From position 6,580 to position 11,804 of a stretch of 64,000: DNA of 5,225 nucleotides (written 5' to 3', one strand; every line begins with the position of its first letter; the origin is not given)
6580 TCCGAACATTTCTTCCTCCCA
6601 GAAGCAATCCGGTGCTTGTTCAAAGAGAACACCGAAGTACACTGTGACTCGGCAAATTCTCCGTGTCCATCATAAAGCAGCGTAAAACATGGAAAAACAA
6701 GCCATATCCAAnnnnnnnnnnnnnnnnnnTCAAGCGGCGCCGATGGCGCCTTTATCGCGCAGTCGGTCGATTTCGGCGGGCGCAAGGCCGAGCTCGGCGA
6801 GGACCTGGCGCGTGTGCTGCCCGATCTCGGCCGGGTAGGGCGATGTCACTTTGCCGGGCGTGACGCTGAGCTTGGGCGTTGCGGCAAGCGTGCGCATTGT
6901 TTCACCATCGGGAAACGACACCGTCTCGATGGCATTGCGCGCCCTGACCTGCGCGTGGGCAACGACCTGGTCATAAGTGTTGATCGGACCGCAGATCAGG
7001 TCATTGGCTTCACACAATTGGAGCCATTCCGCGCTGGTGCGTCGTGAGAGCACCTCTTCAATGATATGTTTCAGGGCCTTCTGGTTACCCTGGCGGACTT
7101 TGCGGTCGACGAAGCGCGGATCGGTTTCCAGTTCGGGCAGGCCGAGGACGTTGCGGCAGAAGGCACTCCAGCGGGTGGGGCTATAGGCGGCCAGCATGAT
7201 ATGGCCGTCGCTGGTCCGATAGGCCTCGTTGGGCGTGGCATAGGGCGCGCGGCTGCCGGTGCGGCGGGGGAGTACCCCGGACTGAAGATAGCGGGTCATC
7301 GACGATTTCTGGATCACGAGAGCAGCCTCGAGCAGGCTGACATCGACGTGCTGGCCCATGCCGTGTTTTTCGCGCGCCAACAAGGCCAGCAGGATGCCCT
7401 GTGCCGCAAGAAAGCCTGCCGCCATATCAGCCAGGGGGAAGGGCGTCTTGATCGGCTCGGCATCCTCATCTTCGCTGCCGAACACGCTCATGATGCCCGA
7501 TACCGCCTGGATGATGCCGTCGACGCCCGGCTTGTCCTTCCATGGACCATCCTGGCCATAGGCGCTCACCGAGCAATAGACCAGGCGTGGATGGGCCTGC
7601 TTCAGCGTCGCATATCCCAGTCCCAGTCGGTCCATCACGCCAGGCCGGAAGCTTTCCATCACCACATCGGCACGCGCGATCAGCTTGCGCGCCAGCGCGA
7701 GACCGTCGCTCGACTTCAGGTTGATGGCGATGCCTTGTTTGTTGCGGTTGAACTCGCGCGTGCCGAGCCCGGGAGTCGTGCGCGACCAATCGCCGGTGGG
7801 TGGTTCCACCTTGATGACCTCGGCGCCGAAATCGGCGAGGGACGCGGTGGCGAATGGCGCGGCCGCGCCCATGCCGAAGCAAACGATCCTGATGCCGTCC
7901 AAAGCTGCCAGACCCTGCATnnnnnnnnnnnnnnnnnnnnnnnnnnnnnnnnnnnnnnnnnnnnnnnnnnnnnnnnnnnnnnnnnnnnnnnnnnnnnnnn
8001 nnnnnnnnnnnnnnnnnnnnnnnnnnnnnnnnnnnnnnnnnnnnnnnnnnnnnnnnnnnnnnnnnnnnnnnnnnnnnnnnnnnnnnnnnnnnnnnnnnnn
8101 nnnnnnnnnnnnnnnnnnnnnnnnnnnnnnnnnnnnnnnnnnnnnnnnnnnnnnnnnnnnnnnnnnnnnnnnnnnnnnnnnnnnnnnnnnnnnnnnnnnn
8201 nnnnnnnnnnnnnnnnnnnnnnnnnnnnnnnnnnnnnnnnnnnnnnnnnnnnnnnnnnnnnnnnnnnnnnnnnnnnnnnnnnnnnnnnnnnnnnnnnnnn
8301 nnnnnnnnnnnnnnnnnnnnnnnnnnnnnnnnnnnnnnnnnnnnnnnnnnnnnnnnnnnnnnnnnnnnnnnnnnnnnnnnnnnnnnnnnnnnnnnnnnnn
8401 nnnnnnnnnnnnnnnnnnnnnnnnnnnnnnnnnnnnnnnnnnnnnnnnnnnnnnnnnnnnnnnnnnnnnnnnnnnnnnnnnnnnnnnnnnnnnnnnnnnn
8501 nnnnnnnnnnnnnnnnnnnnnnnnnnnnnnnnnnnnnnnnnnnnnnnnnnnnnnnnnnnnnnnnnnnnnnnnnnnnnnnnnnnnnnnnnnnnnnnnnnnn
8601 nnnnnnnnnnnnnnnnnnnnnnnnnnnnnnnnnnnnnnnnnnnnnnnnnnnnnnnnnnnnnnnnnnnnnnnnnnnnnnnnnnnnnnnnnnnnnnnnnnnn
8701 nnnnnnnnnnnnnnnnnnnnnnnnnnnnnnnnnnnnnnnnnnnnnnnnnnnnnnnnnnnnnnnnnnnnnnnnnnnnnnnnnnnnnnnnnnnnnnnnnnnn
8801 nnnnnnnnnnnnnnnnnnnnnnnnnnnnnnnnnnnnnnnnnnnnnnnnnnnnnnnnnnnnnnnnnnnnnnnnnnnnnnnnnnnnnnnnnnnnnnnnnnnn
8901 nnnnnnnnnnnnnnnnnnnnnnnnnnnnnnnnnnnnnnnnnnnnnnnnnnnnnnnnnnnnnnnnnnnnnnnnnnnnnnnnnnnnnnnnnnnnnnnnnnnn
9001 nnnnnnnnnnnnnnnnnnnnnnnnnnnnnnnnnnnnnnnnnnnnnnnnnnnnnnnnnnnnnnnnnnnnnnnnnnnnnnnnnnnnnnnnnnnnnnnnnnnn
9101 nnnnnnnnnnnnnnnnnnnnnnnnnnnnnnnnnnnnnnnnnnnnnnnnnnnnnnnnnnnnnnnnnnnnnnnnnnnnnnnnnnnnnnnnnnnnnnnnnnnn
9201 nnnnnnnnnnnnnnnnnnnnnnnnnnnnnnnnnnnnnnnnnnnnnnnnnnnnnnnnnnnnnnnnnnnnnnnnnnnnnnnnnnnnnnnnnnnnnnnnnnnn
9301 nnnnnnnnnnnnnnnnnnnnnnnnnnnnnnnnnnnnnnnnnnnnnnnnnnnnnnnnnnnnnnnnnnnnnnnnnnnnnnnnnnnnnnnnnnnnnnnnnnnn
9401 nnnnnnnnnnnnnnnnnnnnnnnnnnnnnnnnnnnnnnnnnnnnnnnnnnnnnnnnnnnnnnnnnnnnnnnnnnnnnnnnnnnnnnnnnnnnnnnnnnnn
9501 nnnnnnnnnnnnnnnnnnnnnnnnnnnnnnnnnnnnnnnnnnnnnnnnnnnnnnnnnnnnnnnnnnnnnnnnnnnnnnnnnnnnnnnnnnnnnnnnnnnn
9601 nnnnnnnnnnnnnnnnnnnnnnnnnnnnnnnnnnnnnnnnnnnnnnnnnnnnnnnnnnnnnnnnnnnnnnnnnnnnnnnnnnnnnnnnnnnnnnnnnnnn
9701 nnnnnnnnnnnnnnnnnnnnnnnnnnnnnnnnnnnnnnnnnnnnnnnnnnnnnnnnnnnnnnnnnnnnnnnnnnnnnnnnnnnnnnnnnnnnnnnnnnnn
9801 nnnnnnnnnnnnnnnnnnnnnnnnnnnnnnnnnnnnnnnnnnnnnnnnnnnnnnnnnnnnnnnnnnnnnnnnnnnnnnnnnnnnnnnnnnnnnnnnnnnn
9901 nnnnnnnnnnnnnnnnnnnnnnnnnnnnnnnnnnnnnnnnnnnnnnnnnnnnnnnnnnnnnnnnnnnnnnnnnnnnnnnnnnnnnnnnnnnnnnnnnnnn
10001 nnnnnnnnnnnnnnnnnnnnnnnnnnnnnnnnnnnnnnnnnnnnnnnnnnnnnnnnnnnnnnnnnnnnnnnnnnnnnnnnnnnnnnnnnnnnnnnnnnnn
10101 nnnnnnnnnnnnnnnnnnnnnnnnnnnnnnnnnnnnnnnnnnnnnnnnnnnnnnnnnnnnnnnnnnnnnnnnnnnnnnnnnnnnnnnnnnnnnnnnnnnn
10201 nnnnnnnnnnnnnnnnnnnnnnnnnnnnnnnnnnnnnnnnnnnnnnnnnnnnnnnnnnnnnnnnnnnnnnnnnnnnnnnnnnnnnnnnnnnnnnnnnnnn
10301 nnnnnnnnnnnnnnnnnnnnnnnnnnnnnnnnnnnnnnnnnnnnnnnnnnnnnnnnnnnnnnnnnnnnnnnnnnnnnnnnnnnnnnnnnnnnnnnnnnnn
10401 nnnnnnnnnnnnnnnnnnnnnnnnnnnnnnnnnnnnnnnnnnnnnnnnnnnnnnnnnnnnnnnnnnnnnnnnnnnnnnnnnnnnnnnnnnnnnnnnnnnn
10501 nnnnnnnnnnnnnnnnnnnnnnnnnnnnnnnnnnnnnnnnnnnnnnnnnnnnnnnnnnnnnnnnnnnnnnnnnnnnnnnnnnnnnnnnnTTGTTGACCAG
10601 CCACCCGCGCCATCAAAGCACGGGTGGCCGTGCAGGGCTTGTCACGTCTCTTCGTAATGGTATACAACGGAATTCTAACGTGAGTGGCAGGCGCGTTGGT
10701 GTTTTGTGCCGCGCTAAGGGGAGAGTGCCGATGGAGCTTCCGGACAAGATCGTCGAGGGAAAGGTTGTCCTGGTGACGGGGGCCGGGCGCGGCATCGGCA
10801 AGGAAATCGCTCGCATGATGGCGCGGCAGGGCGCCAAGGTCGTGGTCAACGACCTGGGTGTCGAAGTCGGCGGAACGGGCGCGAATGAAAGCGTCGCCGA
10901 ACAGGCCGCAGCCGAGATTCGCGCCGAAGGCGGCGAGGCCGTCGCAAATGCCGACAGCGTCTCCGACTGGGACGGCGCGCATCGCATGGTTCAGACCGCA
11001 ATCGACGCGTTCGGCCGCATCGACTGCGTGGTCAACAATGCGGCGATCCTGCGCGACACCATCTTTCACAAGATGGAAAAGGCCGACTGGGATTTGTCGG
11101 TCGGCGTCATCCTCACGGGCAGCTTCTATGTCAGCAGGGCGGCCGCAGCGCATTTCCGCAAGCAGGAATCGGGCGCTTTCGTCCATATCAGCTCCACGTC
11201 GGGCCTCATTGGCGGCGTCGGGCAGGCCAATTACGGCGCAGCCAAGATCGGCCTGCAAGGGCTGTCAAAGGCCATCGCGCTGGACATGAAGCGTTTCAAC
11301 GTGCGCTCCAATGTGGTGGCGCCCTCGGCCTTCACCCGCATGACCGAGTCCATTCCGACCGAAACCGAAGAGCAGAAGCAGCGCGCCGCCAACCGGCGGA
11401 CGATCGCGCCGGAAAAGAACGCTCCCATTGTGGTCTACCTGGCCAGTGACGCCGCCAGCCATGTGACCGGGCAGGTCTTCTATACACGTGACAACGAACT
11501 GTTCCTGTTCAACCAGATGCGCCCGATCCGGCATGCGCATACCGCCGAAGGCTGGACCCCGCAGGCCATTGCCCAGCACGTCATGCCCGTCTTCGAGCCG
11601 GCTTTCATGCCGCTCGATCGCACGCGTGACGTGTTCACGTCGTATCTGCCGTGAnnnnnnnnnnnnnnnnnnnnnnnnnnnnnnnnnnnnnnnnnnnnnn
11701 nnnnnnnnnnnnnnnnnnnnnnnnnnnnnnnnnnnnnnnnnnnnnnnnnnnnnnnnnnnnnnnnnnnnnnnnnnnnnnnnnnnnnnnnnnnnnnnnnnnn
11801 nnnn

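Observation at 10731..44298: Uncharacterised CoA-dependent polycarboxylate/branched-acid catabolic island with four MmgE/PrpD paralogues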

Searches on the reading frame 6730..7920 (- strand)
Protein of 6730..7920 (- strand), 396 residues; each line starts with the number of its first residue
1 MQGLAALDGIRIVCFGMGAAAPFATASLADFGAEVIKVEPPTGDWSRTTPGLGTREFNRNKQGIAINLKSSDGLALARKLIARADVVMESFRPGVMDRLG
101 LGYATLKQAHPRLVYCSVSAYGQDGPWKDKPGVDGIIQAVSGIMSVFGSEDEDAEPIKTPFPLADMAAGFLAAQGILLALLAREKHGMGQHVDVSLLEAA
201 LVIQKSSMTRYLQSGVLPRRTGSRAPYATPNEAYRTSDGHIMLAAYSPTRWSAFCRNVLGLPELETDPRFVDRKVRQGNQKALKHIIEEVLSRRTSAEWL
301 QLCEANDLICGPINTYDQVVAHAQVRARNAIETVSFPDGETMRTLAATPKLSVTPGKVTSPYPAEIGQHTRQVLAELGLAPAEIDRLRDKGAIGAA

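Call 4: search_protein_families(library=pfam, proteins=[window:6730-7920:-], max_evalue=0.00001)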
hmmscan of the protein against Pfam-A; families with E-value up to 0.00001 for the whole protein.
window:6730-7920:- (396 aa): 1 family
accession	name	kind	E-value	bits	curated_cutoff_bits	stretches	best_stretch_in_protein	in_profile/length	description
PF02515.22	CoA_transf_3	-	2.2e-122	409.2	23.3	1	7-370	1-366/366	CoA-transferase family III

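Call 38: search_protein_families(library=ncbifam, proteins=[window:6730-7920:-], max_evalue=1e-20)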
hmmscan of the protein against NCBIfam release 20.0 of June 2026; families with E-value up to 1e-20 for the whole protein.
window:6730-7920:- (396 aa): 6 families
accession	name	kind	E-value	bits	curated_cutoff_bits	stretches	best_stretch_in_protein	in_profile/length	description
NF052585.1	SucGlutTfsCaiB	equivalog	2.3e-75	253.6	750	1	6-378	7-389/394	succinate--glutarate CoA-transferase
NF008511.0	PRK11430.1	equivalog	2e-63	214.8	522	1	7-331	10-338/381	CoA:oxalate CoA-transferase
NF041294.1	Scnl_mescCoAtase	equivalog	5.6e-58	196.9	700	1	5-362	2-369/381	succinyl-CoA:mesaconate CoA-transferase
NF003809.0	PRK05398.1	subfamily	6.2e-54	183.1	442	1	5-203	3-207/416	formyl-CoA transferase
TIGR03253.1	oxalate_frc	equivalog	4.3e-51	173.9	504.2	1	5-205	2-208/416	formyl-CoA transferase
NF002914.1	PRK03525.1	equivalog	5.7e-47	160.5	413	1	5-393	8-397/400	L-carnitine CoA-transferase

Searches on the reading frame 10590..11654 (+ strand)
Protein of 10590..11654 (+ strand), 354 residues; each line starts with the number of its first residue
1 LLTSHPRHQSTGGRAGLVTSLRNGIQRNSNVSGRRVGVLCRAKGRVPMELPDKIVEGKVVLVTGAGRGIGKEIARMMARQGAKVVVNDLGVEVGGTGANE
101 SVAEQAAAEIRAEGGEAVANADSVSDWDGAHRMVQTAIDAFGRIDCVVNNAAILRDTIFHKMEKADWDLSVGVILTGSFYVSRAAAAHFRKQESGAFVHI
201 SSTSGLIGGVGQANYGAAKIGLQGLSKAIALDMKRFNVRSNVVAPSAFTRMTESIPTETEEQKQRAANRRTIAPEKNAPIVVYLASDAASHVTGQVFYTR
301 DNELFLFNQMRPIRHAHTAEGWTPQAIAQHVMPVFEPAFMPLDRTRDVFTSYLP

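Call 4: search_protein_families(library=pfam, proteins=[window:10590-11654:+], max_evalue=0.00001)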
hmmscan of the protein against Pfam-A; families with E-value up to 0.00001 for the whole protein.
window:10590-11654:+ (354 aa): 3 families
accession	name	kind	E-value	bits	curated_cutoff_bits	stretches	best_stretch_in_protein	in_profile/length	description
PF00106.31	adh_short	-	1.3e-42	145.9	26.6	1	58-255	1-190/195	short chain dehydrogenase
PF13561.12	adh_short_C2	-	1.4e-42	146.3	27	1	64-298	1-230/236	Enoyl-(Acyl carrier protein) reductase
PF08659.16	KR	-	6.8e-20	72.2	22.6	1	60-225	3-159/180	KR domain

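Call 38: search_protein_families(library=ncbifam, proteins=[window:10590-11654:+], max_evalue=1e-20)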
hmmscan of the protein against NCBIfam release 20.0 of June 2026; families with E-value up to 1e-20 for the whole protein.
window:10590-11654:+ (354 aa): 130 families (the best 25 are shown)
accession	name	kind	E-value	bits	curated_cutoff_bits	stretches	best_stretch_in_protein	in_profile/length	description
NF005861.0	PRK07791.1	subfamily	5e-77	259.2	373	1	53-336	2-289/300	SDR family oxidoreductase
NF005862.0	PRK07792.1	equivalog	1.8e-61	208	414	1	53-335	9-288/307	3-oxoacyl-ACP reductase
NF004198.0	PRK05653.1-3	equivalog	9.2e-58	195.6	296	1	54-297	4-240/248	3-oxoacyl-ACP reductase FabG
TIGR01830.1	3oxo_ACP_reduc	equivalog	4e-54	183.9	297.75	1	60-297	1-232/239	3-oxoacyl-[acyl-carrier-protein] reductase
TIGR01829.1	AcAcCoA_reduct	subfamily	5.5e-47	160.4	302.1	1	58-296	1-233/242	acetoacetyl-CoA reductase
NF009466.0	PRK12826.1-2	subfamily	7.1e-47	160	222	1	58-297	4-238/248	3-oxoacyl-ACP reductase FabG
NF004197.0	PRK05653.1-1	equivalog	1.6e-45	155.7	332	1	53-297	3-240/249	3-oxoacyl-ACP reductase FabG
TIGR03971.1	SDR_subfam_1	subfamily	3.9e-45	154.3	300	1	55-297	1-262/271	mycofactocin-coupled SDR family oxidoreductase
NF005559.1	PRK07231.1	subfamily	5.4e-45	153.8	215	1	55-296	2-240/249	glucose 1-dehydrogenase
NF009546.0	PRK12935.1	equivalog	1.7e-44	152.3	418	1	55-296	4-238/247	acetoacetyl-CoA reductase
NF053807.1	RhamDHLra1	equivalog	9.1e-44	150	400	1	55-296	2-240/252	L-rhamnose 1-dehydrogenase Lra1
NF006110.0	PRK08261.1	equivalog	1.9e-43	149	410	1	28-297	187-444/454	3-oxoacyl-ACP reductase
NF052558.1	MBtsdlDhBudC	equivalog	2.8e-43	148.3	270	1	56-296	2-234/250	meso-2,3-butanediol dehydrogenase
NF009464.0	PRK12824.1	subfamily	5.7e-42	144.1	269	1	58-296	3-235/245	3-oxoacyl-ACP reductase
NF004199.0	PRK05653.1-4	equivalog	1e-41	143.1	301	1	56-297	4-239/247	3-oxoacyl-ACP reductase FabG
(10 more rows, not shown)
